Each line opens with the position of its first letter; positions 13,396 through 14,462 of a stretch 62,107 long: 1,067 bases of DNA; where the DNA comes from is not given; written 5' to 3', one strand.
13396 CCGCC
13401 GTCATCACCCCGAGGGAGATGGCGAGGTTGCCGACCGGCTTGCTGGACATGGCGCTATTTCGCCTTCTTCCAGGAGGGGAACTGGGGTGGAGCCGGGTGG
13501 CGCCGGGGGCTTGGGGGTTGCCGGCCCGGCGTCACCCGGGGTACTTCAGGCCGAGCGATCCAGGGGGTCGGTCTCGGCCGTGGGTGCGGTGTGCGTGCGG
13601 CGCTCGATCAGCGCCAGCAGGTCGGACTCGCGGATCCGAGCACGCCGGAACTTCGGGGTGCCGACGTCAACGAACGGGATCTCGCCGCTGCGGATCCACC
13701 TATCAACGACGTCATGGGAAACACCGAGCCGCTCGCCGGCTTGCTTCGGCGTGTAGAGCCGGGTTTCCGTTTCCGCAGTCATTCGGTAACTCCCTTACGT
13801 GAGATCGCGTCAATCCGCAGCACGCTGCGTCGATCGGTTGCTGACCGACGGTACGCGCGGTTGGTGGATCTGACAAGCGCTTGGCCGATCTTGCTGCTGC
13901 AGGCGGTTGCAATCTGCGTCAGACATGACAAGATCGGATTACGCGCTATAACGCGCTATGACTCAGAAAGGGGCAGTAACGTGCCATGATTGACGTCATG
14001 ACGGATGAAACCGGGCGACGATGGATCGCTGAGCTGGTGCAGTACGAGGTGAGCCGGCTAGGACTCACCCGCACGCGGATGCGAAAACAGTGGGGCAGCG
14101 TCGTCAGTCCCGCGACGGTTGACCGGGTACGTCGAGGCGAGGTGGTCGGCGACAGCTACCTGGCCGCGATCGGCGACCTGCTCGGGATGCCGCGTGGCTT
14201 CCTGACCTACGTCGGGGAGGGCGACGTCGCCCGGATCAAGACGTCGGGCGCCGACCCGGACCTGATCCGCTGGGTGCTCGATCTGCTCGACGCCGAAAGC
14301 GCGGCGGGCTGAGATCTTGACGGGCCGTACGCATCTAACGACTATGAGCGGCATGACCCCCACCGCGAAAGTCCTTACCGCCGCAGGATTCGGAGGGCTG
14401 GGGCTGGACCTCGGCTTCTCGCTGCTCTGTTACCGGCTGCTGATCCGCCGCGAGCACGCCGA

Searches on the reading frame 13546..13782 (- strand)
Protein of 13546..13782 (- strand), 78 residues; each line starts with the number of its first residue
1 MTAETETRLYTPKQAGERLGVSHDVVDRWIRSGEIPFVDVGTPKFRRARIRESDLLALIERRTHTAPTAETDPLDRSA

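Call 33: search_protein_families(library=pfam, max_evalue=0.01, proteins=[window:13546-13782:-])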
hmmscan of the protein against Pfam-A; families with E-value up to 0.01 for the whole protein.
window:13546-13782:- (78 aa): 3 families
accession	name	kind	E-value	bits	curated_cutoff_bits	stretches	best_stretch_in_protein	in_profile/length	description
PF12728.13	HTH_17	-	2.8e-12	47.1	27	1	9-62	1-50/51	Helix-turn-helix domain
PF13384.12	HTH_23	-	0.0036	17.5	24.6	1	10-31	18-39/50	Homeodomain-like domain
PF13551.12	HTH_29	-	0.0048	17.4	28.1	0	11-31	14-34/64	Winged helix-turn helix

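Call 34: search_protein_families(library=phrogs, max_evalue=0.001, proteins=[window:13546-13782:-])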
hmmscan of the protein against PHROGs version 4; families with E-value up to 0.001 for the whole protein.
window:13546-13782:- (78 aa): 1 family
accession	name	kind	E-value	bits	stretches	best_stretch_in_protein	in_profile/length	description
phrog_66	-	integration and excision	7.9e-11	43.2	1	2-72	86-153/412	excisionase and transcriptional regulator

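Call 97: search_protein_families(library=ncbifam, max_evalue=0.01, proteins=[window:13546-13782:-])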
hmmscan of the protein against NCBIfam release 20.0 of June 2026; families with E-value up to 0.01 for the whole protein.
window:13546-13782:- (78 aa): 1 family
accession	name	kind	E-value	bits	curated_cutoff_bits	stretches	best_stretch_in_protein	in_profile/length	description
TIGR01764.1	excise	domain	8e-10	38.9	28.8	1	9-60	1-48/49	excisionase family DNA-binding protein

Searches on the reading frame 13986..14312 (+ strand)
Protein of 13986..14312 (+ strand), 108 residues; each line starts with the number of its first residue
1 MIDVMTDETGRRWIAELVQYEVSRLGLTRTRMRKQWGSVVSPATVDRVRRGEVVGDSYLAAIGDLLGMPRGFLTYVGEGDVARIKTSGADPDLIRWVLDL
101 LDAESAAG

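Call 33: search_protein_families(library=pfam, max_evalue=0.01, proteins=[window:13986-14312:+])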
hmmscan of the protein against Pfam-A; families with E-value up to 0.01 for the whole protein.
window:13986-14312:+ (108 aa): 0 families

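Call 34: search_protein_families(library=phrogs, max_evalue=0.001, proteins=[window:13986-14312:+])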
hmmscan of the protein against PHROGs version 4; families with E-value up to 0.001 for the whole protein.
window:13986-14312:+ (108 aa): 0 families

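Call 96: search_solved_structures(query=window:13986-14312:+, max_evalue=1)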
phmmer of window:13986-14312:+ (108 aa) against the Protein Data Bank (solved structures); distinct sequences matched with E-value up to 1: 1.
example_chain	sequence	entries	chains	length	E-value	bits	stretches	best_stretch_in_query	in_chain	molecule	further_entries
6ve2_O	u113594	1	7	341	0.37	14.2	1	18-86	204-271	LysM domain-containing protein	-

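Call 97: search_protein_families(library=ncbifam, max_evalue=0.01, proteins=[window:13986-14312:+])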
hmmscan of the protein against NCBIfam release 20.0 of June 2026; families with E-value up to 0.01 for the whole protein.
window:13986-14312:+ (108 aa): 0 families
